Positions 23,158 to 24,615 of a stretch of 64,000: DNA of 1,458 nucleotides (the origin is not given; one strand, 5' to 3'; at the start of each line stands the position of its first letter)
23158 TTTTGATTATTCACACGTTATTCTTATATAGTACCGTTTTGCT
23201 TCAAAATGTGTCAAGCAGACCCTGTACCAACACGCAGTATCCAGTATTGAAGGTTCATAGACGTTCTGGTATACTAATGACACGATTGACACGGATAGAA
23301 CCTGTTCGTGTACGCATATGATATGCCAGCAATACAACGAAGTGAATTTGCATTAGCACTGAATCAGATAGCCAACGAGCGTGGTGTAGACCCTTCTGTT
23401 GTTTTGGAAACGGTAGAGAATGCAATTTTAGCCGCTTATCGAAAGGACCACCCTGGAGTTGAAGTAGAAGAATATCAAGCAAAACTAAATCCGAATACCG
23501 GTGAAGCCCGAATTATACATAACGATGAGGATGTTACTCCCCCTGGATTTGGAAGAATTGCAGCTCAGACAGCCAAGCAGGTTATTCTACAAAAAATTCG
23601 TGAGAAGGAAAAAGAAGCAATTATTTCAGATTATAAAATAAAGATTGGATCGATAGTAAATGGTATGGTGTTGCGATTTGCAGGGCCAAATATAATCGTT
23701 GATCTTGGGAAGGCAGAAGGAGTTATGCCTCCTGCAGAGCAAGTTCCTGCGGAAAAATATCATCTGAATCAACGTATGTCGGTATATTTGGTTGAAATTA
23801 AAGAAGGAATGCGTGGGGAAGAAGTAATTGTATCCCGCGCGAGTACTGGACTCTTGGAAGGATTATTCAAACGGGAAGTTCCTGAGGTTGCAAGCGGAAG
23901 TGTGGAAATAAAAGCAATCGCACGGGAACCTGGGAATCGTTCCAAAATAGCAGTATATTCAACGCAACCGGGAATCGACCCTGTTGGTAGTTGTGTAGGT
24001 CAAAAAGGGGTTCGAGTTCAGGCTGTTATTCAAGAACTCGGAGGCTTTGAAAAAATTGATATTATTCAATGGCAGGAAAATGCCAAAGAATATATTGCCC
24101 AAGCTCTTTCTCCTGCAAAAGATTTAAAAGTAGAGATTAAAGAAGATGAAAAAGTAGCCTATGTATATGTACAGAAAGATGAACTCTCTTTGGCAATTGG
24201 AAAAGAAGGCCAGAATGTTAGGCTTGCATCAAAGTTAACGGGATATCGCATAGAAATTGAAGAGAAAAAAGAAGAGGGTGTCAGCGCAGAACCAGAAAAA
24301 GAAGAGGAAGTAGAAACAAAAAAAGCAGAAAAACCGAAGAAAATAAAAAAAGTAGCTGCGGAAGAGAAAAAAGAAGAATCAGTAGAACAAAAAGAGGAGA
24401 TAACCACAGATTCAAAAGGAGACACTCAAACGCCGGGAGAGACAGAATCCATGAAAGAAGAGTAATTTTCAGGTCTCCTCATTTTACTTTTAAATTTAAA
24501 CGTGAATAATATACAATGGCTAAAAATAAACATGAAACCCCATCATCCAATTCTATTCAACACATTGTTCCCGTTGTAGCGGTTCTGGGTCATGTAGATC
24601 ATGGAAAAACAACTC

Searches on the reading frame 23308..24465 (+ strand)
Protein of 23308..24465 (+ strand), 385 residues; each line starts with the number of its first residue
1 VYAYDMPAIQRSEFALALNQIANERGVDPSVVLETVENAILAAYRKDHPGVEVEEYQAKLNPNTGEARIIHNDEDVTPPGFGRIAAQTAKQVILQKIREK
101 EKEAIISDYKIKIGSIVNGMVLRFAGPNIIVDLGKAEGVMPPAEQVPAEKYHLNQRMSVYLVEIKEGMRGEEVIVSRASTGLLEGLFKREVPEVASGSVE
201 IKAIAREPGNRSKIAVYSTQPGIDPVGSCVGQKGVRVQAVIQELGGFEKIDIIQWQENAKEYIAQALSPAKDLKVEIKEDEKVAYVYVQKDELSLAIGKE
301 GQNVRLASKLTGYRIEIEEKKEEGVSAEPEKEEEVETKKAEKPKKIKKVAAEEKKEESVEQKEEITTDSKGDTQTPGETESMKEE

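Call 8: search_protein_families(library=pfam, proteins=[window:23308-24465:+], max_evalue=0.001)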
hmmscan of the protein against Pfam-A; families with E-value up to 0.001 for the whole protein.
window:23308-24465:+ (385 aa): 4 families
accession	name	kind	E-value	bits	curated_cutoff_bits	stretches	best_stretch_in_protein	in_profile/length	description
PF13184.12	KH_5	-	1.1e-26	93.1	27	1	208-277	1-69/69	NusA-like KH domain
PF08529.16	NusA_N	-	8.8e-17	61.9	23.8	2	13-74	1-60/119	NusA N-terminal domain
PF23095.1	KH_NusA_C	-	5.6e-07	29.9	34.2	1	289-319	6-36/59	Transcription termination/antitermination protein NusA, KH domain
PF07650.23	KH_2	-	1.9e-05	24.8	22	0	260-321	3-65/78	KH domain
